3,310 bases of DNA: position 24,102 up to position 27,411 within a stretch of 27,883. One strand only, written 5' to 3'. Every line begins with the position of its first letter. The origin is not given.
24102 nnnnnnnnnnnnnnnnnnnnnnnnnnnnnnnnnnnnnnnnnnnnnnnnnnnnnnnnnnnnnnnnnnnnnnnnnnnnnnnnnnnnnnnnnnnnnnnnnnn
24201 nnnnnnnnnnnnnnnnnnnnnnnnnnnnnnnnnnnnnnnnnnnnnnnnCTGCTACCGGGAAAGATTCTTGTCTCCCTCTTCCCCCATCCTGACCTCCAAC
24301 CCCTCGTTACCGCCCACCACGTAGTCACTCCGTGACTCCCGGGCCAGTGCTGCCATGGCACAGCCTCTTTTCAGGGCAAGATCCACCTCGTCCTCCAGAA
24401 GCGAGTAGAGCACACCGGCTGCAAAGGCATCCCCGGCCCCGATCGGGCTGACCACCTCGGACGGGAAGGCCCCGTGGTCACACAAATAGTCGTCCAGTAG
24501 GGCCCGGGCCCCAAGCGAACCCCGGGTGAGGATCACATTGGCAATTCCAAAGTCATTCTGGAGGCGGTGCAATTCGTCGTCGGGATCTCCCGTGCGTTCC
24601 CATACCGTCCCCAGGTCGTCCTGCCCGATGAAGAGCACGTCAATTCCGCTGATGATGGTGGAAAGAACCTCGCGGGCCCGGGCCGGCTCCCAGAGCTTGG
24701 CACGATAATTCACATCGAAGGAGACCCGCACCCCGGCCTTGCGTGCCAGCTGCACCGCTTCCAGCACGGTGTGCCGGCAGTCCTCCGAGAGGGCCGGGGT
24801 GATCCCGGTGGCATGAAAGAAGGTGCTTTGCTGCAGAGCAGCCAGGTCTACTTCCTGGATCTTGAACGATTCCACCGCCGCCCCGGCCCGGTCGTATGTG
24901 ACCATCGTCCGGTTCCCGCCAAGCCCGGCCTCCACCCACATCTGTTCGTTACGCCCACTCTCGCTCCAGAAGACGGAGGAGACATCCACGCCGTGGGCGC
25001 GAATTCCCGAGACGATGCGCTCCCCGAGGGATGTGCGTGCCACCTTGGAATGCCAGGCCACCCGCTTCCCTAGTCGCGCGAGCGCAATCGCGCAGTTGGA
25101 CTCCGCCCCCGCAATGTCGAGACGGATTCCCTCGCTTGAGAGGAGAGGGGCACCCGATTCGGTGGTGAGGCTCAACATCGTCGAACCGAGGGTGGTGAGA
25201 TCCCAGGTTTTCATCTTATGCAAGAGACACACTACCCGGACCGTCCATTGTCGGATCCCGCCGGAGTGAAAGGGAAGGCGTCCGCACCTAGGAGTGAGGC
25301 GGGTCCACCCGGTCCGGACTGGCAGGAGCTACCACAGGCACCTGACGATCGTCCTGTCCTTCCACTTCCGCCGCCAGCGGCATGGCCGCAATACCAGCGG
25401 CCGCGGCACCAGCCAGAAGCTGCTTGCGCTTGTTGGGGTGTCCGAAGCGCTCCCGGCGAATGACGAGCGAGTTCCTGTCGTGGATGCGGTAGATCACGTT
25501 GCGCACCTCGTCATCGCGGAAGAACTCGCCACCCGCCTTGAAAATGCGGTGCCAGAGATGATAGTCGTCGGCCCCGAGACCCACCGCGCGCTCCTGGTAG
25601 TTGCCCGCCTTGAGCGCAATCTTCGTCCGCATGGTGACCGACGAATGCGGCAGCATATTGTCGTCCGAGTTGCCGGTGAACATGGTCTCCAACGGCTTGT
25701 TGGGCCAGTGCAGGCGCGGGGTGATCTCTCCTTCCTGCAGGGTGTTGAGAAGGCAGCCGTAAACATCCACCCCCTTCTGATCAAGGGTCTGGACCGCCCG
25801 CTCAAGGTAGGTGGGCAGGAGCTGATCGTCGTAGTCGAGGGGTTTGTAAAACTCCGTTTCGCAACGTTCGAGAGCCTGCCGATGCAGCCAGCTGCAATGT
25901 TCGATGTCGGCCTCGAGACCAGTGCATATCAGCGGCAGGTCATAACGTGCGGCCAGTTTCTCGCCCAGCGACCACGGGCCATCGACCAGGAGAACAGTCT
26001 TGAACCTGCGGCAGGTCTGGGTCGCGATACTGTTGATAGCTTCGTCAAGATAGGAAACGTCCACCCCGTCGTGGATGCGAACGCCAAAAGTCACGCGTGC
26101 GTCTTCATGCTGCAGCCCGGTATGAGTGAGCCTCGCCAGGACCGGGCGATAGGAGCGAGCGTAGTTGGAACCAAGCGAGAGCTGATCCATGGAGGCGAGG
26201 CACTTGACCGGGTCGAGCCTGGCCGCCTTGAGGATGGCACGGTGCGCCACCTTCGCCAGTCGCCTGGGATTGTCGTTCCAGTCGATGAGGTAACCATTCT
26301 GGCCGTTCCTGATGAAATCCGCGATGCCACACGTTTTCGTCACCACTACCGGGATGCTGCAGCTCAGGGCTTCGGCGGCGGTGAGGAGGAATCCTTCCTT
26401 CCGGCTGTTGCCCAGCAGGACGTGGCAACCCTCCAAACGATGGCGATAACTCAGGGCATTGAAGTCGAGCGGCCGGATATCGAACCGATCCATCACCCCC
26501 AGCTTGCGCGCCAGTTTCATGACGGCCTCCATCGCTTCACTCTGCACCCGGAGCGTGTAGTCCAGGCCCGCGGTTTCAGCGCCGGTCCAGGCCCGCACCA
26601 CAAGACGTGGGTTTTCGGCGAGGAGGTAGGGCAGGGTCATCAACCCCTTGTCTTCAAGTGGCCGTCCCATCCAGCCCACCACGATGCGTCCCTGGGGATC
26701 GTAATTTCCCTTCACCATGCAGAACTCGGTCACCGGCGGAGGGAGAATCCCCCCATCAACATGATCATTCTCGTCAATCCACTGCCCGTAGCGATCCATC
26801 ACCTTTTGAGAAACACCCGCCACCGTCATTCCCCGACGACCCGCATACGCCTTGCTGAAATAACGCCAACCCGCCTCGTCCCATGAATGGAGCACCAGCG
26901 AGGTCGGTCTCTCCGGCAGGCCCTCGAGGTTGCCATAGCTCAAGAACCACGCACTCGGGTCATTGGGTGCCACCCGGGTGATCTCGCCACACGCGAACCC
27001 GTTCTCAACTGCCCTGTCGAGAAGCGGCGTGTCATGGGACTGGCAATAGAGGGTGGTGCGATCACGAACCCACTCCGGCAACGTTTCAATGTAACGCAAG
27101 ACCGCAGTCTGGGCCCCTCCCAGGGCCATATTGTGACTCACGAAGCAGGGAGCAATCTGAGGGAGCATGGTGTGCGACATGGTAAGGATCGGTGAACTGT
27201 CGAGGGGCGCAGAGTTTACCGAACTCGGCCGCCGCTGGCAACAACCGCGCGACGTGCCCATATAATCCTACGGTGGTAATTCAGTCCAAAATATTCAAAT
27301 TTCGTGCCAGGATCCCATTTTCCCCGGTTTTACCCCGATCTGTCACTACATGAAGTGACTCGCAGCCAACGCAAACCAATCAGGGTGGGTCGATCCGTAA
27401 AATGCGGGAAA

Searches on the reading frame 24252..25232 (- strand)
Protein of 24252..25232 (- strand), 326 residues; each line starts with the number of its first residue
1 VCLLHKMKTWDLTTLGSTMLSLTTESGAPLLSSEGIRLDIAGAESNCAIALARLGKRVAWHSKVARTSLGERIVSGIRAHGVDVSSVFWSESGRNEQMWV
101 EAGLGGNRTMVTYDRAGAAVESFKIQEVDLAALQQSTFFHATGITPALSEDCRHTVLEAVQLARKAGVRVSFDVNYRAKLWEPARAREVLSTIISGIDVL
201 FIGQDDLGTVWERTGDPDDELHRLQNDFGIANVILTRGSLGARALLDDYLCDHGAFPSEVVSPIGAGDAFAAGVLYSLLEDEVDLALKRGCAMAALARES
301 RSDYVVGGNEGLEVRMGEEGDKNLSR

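Call 8: search_protein_families(library=pfam, proteins=[window:24252-25232:-], max_evalue=0.001)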
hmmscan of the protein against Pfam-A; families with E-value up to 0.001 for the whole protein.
window:24252-25232:- (326 aa): 1 family
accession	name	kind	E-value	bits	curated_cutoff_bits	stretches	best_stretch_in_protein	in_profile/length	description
PF00294.29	PfkB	-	2.4e-46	158.9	25.8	1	16-302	8-294/302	pfkB family carbohydrate kinase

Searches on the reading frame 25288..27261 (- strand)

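Call 8: search_protein_families(library=pfam, proteins=[window:25288-27261:-], max_evalue=0.001)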
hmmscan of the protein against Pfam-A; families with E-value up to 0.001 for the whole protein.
window:25288-27261:- (657 aa): 3 families
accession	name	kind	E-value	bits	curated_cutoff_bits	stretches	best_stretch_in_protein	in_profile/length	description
PF00534.26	Glycos_transf_1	-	7.9e-12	45.5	26.4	1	276-341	90-154/172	Glycosyl transferases group 1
PF20706.3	GT4-conflict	-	1.1e-10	41.5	26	1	242-320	240-323/385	Family 4 Glycosyltransferase in conflict systems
PF13692.12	Glyco_trans_1_4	-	1.2e-10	42.2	27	1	272-339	70-136/142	Glycosyl transferases group 1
